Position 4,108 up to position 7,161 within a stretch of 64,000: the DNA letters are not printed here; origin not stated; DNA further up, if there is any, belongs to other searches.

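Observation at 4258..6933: Unusual fusion enzyme: CCR-like enoyl reductase + partial second MDR half + enoyl-CoA hydratase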

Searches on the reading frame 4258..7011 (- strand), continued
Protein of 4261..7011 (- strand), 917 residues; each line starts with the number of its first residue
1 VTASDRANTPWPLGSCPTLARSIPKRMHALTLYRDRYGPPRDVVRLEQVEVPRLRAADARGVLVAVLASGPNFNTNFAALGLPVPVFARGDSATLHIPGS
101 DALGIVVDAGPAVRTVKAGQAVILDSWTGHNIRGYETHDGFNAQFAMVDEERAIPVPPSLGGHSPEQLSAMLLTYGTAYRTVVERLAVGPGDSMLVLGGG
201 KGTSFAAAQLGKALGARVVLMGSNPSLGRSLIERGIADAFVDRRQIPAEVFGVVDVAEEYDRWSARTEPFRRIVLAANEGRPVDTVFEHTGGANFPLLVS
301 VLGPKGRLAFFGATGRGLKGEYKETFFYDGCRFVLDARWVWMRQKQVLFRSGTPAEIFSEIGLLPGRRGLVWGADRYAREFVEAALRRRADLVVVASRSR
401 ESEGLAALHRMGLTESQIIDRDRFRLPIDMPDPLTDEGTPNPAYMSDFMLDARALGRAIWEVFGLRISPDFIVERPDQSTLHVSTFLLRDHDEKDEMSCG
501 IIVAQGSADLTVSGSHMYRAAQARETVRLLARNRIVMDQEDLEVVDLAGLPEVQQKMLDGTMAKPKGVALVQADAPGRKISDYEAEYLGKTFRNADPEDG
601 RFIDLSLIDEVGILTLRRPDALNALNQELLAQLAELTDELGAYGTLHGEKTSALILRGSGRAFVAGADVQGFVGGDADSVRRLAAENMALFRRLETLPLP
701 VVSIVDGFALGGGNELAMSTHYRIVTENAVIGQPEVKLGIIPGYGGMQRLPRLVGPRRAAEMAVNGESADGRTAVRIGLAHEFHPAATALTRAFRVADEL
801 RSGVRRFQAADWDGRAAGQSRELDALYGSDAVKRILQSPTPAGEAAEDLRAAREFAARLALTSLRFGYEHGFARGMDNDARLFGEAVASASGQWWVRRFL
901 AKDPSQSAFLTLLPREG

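Call 42: find_related_loci(query=A1, collection=genome_contigs, flank=10000)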
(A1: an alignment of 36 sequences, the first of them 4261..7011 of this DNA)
Query A1 (917 aa) in genome_contigs; peptide patterns used: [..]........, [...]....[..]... (x = any residue, [..] = any of these).
600 stretches matched a pattern (row limit reached: there are more); 587 encode a relative of the query (tblastn E <= 1e-3); the best 80 are kept; 80 distinct loci.
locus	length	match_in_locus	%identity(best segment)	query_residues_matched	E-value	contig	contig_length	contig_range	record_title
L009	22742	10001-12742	95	1-914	0e+0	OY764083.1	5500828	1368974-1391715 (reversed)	MAG: Acidobacteriota bacterium isolate 715e7d27-e149-44c2-9d7f-aa5f8d263fc4 genome assembly, chromosome: 1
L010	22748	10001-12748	90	1-916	0e+0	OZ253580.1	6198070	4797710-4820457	MAG: Acidobacteriota bacterium isolate 47452053-f15d-47d9-810f-b45a5afbde1b genome assembly, chromosome: 1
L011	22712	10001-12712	77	11-914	0e+0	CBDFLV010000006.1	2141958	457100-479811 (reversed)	MAG: Acidobacteriota bacterium isolate 7a8d91ef-8417-43da-8691-8f404d5ac280 genome assembly, contig: contig_6, whole gen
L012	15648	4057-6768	64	11-913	0e+0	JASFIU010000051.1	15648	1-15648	MAG: Desulfobacterales bacterium isolate D0608S20remetaG_Bin_248 D0608S20remetaG_FD_scaffold_550_c1, whole genome shotgu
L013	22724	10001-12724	64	6-913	0e+0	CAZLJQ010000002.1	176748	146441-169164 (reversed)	MAG TPA_asm: uncultured Acidobacteriaceae bacterium isolate binchicken_co3_558 genome assembly, contig: NODE_122_length_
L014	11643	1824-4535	67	11-914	0e+0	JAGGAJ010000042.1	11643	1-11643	MAG: Deltaproteobacteria bacterium isolate CTSoil_087 scaffold_791, whole genome shotgun sequence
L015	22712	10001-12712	63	11-914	0e+0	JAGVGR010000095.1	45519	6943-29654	MAG: bacterium isolate DeMMO2_8 c_000000024418, whole genome shotgun sequence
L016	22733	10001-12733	62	4-913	0e+0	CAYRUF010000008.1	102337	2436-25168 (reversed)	MAG TPA_asm: uncultured Desulfatibacillum sp. isolate binchicken_co107_359 genome assembly, contig: NODE_442_length_1023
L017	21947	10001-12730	62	6-914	0e+0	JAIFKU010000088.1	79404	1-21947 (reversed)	MAG: Accumulibacter sp. isolate bin_122 scaffold_50, whole genome shotgun sequence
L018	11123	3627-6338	62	11-914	0e+0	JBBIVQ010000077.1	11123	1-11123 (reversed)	MAG: Deltaproteobacteria bacterium isolate RSF170216_bin_80 NODE_2746_length_11123_cov_4.55238, whole genome shotgun seq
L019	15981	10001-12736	57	4-914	0e+0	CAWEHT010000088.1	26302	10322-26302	MAG: uncultured Chloroflexia bacterium isolate MFD01112.bin.2.59 genome assembly, contig: contig_110952, whole genome sh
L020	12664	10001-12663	63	4-893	0e+0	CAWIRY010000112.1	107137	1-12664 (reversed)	MAG: uncultured delta proteobacterium isolate MFD03323.bin.1.124 genome assembly, contig: contig_35994, whole genome sho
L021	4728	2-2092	62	220-916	0e+0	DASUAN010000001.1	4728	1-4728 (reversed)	MAG TPA_asm: Candidatus Deferrimicrobiaceae bacterium isolate SMAG_U2496 k141_199247, whole genome shotgun sequence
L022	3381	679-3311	72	38-913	0e+0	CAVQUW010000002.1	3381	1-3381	MAG: uncultured delta proteobacterium isolate MFD09964.bin.2.252 genome assembly, contig: contig_11810, whole genome sho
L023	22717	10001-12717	70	4-913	0e+0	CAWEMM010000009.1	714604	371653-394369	MAG: uncultured Chloroflexia bacterium isolate MFD02979.bin.2.155 genome assembly, contig: contig_57810, whole genome sh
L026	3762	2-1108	58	546-914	3e-122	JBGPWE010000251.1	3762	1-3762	MAG: bacterium isolate OBJ1_062018_090_71 k141_429244_length_3762_cov_8.0000, whole genome shotgun sequence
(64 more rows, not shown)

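Call 49: search_protein_families(library=ncbifam, proteins=[P0121], max_evalue=0.001)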
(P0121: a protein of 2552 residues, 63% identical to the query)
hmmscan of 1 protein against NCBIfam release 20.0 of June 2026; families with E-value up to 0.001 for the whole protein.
P0121 (2552 aa): 289 families (the best 25 are shown)
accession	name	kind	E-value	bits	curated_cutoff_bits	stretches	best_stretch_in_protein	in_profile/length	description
NF005559.1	PRK07231.1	subfamily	2.4e-57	194.3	215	2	1984-2199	3-196/249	glucose 1-dehydrogenase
TIGR01751.1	crot-CoA-red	equivalog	2.3e-53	181.3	378.55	2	1-321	8-331/398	crotonyl-CoA carboxylase/reductase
TIGR03971.1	SDR_subfam_1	subfamily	3.1e-53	180.8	300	2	1984-2195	2-204/271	mycofactocin-coupled SDR family oxidoreductase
NF005803.0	PRK07658.1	equivalog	2.2e-50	171.5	313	1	576-795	3-217/257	enoyl-CoA hydratase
NF004818.0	PRK06172.1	equivalog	1.3e-46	159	336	2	1984-2192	6-193/253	SDR family oxidoreductase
NF004791.0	PRK06138.1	equivalog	7.4e-46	156.5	312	2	1984-2197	4-194/252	SDR family oxidoreductase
NF004198.0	PRK05653.1-3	equivalog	1.3e-45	155.8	296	2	1984-2195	6-195/248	3-oxoacyl-ACP reductase FabG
NF053807.1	RhamDHLra1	equivalog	1.6e-45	155.8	400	2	1427-1633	2-192/252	L-rhamnose 1-dehydrogenase Lra1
NF005909.0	PRK07890.1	subfamily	3e-45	154.5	258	2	1984-2204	6-204/260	short chain dehydrogenase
NF005893.0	PRK07856.1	equivalog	3.9e-45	154.1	255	2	1425-1657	5-206/255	SDR family oxidoreductase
NF005681.0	PRK07478.1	subfamily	6.2e-45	153.6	267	2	1426-1636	3-197/254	SDR family oxidoreductase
NF009384.0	PRK12743.1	equivalog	6.2e-45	153.4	264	2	1429-1642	6-203/258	SDR family oxidoreductase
NF009466.0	PRK12826.1-2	subfamily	1.7e-44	152.2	222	2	1430-1683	4-222/248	3-oxoacyl-ACP reductase FabG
NF004825.0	PRK06181.1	equivalog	3.1e-44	151.2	215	2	1984-2190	5-189/268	SDR family oxidoreductase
NF006007.0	PRK08138.1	subfamily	4.7e-44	150.7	355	1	581-775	14-201/261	enoyl-CoA hydratase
NF004475.0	PRK05809.1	subfamily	1.4e-42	146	394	1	578-776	7-201/260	short-chain-enoyl-CoA hydratase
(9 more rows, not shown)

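Call 64: find_encoding_contigs(protein=P0104, flank=10000, max_places=2)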
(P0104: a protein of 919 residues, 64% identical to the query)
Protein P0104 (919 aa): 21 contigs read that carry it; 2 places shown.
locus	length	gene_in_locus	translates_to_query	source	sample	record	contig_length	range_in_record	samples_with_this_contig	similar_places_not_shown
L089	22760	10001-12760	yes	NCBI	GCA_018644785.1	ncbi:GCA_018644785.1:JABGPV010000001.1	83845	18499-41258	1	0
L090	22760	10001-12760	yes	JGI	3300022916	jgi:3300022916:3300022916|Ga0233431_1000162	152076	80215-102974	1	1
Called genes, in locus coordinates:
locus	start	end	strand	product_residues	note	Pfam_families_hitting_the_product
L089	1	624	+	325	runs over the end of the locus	PF02653:BPD_transp_2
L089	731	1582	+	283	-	PF00941:FAD_binding_5, PF03450:CO_deh_flav_C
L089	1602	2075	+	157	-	PF00111:Fer2, PF13085:Fer2_3 (weak), PF01799:Fer2_2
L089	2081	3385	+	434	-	PF01315:Ald_Xan_dh_C, PF02738:MoCoBD_1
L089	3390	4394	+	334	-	PF20256:MoCoBD_2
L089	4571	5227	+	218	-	PF00392:GntR, PF07729:FCD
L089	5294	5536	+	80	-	PF14451:Ub-Mut7C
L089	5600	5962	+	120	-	PF00903:Glyoxalase, PF12681:Glyoxalase_2 (weak), PF13669:Glyoxalase_4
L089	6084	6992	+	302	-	PF08450:SGL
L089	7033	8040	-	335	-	PF00532:Peripla_BP_1, PF13407:Peripla_BP_4, PF13377:Peripla_BP_3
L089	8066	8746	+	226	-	PF02738:MoCoBD_1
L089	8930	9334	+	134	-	PF20256:MoCoBD_2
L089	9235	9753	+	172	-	PF20256:MoCoBD_2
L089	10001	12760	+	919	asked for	PF08240:ADH_N (weak), PF00107:ADH_zinc_N (weak), PF00378:ECH_1, PF16113:ECH_2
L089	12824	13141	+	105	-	PF00190:Cupin_1, PF16867:DMSP_lyase (weak), PF02311:AraC_binding, PF07883:Cupin_2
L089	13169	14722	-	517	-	PF02463:SMC_N (faint), PF13175:AAA_15 (faint), PF13555:AAA_29 (faint), PF00005:ABC_tran, PF13191:AAA_16 (faint), PF13401:AAA_22 (faint), PF00005:ABC_tran, PF13304:AAA_21 (weak), +3 more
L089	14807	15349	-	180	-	PF09719:C_GCAxxG_C_C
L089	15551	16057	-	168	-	-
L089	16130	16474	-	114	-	-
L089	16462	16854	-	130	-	-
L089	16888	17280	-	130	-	PF02754:CCG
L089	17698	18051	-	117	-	PF07883:Cupin_2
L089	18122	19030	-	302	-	PF02775:TPP_enzyme_C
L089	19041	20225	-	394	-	PF01855:POR_N, PF02780:Transketolase_C (weak), PF17147:PFOR_II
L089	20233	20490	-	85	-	PF13534:Fer4_17 (faint), PF25160:LdpA_Fe-S-bd (faint), PF00037:Fer4 (weak), PF13237:Fer4_10 (weak), PF14697:Fer4_21, PF12838:Fer4_7 (weak), PF13187:Fer4_9 (weak), PF00037:Fer4, +4 more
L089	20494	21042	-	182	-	PF01558:POR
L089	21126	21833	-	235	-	PF00392:GntR, PF07729:FCD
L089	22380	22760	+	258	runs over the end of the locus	PF09339:HTH_IclR, PF01614:IclR_C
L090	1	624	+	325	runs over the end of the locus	PF02653:BPD_transp_2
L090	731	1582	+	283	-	PF00941:FAD_binding_5, PF03450:CO_deh_flav_C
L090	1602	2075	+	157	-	PF00111:Fer2, PF13085:Fer2_3 (weak), PF01799:Fer2_2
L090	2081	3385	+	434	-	PF01315:Ald_Xan_dh_C, PF02738:MoCoBD_1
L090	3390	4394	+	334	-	PF20256:MoCoBD_2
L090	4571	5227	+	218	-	PF00392:GntR, PF07729:FCD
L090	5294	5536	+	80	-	PF14451:Ub-Mut7C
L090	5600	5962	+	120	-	PF00903:Glyoxalase, PF12681:Glyoxalase_2 (weak), PF13669:Glyoxalase_4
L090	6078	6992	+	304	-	PF08450:SGL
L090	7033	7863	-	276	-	PF00532:Peripla_BP_1, PF13407:Peripla_BP_4, PF13377:Peripla_BP_3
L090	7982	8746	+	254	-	PF02738:MoCoBD_1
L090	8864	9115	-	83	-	-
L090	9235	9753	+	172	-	PF20256:MoCoBD_2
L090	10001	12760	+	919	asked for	PF08240:ADH_N (weak), PF00107:ADH_zinc_N (weak), PF00378:ECH_1, PF16113:ECH_2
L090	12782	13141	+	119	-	PF00190:Cupin_1, PF16867:DMSP_lyase (weak), PF02311:AraC_binding, PF07883:Cupin_2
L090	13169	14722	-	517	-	PF02463:SMC_N (faint), PF13175:AAA_15 (faint), PF13555:AAA_29 (faint), PF00005:ABC_tran, PF13191:AAA_16 (faint), PF13401:AAA_22 (faint), PF00005:ABC_tran, PF13304:AAA_21 (weak), +3 more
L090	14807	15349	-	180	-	PF09719:C_GCAxxG_C_C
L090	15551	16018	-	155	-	-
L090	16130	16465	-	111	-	-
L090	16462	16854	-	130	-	-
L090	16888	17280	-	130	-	PF02754:CCG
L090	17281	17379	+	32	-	-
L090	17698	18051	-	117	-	PF07883:Cupin_2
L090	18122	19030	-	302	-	PF02775:TPP_enzyme_C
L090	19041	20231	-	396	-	PF01855:POR_N, PF02780:Transketolase_C (weak), PF17147:PFOR_II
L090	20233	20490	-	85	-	PF13534:Fer4_17 (faint), PF25160:LdpA_Fe-S-bd (faint), PF00037:Fer4 (weak), PF13237:Fer4_10 (weak), PF14697:Fer4_21, PF12838:Fer4_7 (weak), PF13187:Fer4_9 (weak), PF00037:Fer4, +4 more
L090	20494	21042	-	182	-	PF01558:POR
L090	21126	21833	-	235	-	PF00392:GntR, PF07729:FCD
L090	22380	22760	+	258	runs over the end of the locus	PF09339:HTH_IclR, PF01614:IclR_C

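Call 65: find_encoding_contigs(protein=P0073, flank=10000, max_places=1)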
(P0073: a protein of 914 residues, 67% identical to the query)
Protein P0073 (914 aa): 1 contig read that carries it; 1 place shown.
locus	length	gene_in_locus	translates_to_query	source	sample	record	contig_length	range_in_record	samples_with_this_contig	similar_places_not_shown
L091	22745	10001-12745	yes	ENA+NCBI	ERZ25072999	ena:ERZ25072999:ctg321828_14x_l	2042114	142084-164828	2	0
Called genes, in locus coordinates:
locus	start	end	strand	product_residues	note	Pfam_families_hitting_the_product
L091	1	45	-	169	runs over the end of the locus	-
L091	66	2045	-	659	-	PF02776:TPP_enzyme_N, PF00205:TPP_enzyme_M, PF02775:TPP_enzyme_C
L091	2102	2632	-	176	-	PF00034:Cytochrom_C (faint), PF13442:Cytochrome_CBB3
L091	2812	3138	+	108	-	PF08240:ADH_N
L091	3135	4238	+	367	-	-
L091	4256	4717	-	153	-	PF07858:LEH, PF07366:SnoaL, PF12680:SnoaL_2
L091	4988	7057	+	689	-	PF01011:PQQ, PF13360:PQQ_2, PF13570:Beta-prop_ACSF4 (faint), PF01011:PQQ, PF13360:PQQ_2 (weak), PF13442:Cytochrome_CBB3 (weak)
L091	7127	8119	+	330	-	PF12740:PETase (faint), PF02129:Peptidase_S15, PF01738:DLH (faint), PF00561:Abhydrolase_1 (weak), PF12146:Hydrolase_4 (faint), PF12697:Abhydrolase_6 (weak), PF00326:Peptidase_S9 (weak)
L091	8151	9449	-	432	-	-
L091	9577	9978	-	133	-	PF21305:type_II_gspD_N0 (weak), PF07660:STN (weak)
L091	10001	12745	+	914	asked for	PF08240:ADH_N (weak), PF00107:ADH_zinc_N (weak), PF00378:ECH_1, PF16113:ECH_2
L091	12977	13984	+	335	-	PF07238:PilZ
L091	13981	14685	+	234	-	PF03737:RraA-like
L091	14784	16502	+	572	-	PF01019:G_glu_transpept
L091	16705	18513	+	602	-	PF12450:vWF_A, PF00092:VWA, PF13519:VWA_2, PF13768:VWA_3, PF12034:YfbK_C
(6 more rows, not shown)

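Call 66: find_encoding_contigs(protein=P0010, flank=10000, max_places=1)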
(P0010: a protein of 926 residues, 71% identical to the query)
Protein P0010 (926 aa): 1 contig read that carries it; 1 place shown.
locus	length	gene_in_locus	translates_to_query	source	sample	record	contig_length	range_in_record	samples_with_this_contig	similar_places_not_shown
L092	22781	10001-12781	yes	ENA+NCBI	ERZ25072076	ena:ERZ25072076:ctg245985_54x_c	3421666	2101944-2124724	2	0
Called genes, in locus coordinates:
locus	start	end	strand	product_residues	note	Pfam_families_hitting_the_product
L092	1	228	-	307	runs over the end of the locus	PF00126:HTH_1, PF03466:LysR_substrate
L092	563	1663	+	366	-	PF01594:AI-2E_transport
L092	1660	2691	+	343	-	-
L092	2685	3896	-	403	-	PF13519:VWA_2 (weak)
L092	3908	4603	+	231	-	PF01904:DUF72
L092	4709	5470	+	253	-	PF13709:DUF4159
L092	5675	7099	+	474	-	PF07969:Amidohydro_3 (faint), PF01979:Amidohydro_1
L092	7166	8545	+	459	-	PF01979:Amidohydro_1, PF07969:Amidohydro_3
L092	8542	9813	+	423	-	PF01979:Amidohydro_1, PF07969:Amidohydro_3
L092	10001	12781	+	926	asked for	PF08240:ADH_N (weak), PF00107:ADH_zinc_N, PF00378:ECH_1, PF16113:ECH_2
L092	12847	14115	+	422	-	PF13570:Beta-prop_ACSF4 (faint), PF13360:PQQ_2, PF01011:PQQ (faint), PF13360:PQQ_2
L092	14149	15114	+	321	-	PF10017:Methyltransf_33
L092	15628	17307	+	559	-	PF01928:CYTH, PF05235:CHAD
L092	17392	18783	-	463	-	PF03553:Na_H_antiporter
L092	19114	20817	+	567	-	PF07969:Amidohydro_3, PF01979:Amidohydro_1 (faint), PF07969:Amidohydro_3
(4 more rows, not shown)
